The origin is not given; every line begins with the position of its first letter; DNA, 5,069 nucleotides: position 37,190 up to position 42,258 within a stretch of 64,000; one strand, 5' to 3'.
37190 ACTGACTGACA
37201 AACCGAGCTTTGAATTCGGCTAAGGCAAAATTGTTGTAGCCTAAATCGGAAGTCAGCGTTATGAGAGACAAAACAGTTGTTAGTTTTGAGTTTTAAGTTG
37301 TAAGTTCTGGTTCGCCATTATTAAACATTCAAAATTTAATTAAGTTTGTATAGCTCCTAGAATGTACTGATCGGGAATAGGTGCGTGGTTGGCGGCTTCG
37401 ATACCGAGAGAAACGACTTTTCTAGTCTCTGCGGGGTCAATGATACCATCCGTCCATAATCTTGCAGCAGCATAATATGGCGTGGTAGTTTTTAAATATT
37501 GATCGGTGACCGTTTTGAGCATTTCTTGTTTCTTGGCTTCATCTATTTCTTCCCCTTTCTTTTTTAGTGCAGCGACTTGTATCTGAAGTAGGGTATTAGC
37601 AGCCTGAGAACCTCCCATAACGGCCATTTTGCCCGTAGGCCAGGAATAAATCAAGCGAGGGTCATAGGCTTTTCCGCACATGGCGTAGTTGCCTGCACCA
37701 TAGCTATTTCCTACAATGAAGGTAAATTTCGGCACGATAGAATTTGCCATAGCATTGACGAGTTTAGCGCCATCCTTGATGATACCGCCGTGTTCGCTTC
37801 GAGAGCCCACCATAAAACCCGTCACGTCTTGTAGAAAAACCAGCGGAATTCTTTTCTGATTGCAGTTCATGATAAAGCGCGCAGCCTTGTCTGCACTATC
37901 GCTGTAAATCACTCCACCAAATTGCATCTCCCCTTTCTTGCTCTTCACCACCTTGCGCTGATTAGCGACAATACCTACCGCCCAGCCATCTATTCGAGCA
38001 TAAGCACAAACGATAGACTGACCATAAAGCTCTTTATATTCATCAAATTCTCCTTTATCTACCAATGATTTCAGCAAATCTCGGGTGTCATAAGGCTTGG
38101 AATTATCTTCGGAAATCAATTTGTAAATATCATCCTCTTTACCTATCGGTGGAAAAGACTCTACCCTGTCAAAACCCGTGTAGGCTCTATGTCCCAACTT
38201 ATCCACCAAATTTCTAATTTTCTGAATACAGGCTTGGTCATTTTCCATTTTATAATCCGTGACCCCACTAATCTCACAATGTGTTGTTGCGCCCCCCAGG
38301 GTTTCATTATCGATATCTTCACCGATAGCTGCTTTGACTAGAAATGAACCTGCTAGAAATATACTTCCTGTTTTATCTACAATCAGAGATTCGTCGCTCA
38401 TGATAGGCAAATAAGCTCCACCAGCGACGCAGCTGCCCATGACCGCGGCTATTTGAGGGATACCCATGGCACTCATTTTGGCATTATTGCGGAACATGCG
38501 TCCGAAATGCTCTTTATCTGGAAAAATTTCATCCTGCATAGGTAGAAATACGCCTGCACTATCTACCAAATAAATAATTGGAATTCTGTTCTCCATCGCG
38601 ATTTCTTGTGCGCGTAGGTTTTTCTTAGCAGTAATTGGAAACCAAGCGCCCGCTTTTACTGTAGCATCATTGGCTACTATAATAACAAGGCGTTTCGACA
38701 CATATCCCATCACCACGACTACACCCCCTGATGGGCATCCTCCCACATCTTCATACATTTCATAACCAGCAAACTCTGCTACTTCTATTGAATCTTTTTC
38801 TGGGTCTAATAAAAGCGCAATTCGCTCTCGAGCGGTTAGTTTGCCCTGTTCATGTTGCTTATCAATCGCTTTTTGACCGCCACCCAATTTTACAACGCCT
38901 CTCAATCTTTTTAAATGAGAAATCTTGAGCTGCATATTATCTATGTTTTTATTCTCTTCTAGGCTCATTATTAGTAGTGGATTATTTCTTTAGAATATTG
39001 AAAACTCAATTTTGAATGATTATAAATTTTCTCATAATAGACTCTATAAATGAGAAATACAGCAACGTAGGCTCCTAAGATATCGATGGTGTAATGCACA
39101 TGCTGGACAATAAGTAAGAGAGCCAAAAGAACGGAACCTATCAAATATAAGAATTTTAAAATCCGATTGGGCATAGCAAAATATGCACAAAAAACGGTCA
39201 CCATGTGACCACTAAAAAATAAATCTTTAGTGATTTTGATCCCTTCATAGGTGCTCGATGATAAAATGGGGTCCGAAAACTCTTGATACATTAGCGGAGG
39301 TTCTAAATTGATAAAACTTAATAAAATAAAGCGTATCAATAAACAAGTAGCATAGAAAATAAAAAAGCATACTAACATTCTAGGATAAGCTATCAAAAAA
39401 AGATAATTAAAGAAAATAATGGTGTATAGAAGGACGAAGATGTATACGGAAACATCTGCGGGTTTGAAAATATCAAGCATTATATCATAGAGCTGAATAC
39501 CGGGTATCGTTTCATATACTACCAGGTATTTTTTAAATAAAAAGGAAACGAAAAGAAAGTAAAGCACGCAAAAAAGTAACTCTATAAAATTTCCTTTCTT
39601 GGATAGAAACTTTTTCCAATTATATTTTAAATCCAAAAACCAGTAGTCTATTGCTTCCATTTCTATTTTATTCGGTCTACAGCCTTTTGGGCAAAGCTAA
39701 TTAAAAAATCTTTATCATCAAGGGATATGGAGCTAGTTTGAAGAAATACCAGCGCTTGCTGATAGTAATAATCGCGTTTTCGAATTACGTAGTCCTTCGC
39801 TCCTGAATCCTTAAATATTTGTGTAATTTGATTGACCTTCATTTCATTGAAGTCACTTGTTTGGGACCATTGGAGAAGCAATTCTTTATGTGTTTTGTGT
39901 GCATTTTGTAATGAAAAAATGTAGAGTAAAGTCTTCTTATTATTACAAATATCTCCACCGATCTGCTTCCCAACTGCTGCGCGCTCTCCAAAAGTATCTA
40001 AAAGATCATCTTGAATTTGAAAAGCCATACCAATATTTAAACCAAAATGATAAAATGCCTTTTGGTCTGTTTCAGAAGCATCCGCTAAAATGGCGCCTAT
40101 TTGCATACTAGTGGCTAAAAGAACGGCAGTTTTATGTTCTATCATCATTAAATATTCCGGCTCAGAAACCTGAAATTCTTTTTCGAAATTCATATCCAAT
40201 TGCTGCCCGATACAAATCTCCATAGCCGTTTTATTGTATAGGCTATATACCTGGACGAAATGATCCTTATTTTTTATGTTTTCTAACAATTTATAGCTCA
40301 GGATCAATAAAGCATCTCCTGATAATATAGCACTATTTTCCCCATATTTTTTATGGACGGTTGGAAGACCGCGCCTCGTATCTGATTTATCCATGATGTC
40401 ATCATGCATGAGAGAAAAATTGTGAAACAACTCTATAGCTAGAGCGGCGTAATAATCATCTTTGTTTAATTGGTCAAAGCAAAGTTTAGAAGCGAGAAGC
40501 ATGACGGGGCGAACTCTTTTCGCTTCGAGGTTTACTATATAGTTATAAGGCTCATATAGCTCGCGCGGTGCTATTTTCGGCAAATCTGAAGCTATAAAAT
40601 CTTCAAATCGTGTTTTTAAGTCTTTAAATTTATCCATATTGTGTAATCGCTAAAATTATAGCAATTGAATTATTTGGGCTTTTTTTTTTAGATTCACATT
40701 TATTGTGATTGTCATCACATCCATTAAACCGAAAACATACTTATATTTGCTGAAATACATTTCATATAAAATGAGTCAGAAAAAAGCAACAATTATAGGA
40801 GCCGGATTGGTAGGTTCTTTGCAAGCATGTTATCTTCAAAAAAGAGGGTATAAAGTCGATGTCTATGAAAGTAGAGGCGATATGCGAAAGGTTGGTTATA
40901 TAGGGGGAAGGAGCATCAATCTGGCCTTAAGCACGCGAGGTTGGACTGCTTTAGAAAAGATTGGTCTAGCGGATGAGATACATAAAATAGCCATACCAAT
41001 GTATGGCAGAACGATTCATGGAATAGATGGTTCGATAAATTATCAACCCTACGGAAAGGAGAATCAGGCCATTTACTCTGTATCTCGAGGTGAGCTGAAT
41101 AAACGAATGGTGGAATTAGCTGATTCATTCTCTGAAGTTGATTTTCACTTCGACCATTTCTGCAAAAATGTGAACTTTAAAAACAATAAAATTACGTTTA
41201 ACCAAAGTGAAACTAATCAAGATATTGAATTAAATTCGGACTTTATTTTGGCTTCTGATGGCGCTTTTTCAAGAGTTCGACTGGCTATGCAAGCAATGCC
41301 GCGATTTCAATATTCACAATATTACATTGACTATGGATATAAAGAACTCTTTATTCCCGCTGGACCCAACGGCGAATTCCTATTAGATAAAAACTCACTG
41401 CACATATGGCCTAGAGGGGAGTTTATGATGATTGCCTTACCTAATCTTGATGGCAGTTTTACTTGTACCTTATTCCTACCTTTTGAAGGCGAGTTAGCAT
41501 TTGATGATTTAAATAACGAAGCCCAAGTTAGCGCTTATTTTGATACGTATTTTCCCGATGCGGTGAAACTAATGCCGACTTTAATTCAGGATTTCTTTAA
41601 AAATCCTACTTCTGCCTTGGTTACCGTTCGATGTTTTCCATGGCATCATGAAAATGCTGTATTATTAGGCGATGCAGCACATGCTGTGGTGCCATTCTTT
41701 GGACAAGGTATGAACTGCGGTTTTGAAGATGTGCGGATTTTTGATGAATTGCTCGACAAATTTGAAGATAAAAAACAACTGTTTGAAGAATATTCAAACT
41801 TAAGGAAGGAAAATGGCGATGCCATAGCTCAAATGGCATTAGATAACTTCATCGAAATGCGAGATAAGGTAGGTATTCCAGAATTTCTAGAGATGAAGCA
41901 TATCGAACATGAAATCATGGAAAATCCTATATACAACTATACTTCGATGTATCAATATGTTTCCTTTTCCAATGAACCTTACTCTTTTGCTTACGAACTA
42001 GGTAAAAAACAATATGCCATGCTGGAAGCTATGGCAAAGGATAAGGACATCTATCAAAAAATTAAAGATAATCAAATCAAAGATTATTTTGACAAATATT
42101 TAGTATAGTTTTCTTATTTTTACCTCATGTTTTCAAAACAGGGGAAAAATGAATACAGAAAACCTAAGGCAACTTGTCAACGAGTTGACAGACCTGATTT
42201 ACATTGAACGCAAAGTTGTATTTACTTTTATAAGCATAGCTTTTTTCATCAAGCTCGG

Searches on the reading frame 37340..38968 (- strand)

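Call 70: search_protein_families(library=pfam, proteins=[window:37340-38968:-], max_evalue=0.0001)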
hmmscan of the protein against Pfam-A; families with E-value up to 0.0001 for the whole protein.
window:37340-38968:- (542 aa): 3 families
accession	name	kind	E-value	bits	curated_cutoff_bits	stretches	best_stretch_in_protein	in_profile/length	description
PF01039.27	Carboxyl_trans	-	4e-146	488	22.3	1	37-531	1-483/493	Carboxyl transferase domain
PF03255.19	ACCA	-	5.2e-12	46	23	2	317-429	92-203/310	Acetyl co-enzyme A carboxylase carboxyltransferase-like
PF06833.16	MdcE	-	2e-07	31.4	32.7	0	370-474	24-127/196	Malonate decarboxylase gamma subunit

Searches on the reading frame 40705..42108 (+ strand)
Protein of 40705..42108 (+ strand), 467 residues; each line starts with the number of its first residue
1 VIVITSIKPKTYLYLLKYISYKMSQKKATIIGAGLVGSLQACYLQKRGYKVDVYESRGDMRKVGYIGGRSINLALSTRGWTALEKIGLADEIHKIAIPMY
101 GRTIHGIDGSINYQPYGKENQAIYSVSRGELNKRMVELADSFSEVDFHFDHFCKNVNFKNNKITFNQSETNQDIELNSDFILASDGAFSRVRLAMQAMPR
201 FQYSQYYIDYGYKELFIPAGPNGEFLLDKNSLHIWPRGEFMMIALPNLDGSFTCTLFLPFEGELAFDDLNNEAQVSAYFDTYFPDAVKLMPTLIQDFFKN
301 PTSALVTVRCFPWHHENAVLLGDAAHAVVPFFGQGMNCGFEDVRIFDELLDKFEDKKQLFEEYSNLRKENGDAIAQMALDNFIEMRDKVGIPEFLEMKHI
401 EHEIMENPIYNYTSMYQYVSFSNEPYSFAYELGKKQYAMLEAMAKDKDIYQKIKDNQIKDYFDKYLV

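Call 70: search_protein_families(library=pfam, proteins=[window:40705-42108:+], max_evalue=0.0001)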
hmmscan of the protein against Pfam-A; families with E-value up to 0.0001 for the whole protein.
window:40705-42108:+ (467 aa): 2 families
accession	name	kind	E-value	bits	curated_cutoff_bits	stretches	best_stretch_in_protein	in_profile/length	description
PF01494.25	FAD_binding_3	-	1.5e-18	67.6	22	2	28-196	4-168/349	FAD binding domain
PF13450.12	NAD_binding_8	-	1.1e-05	26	21.9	1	30-59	1-30/68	NAD(P)-binding Rossmann-like domain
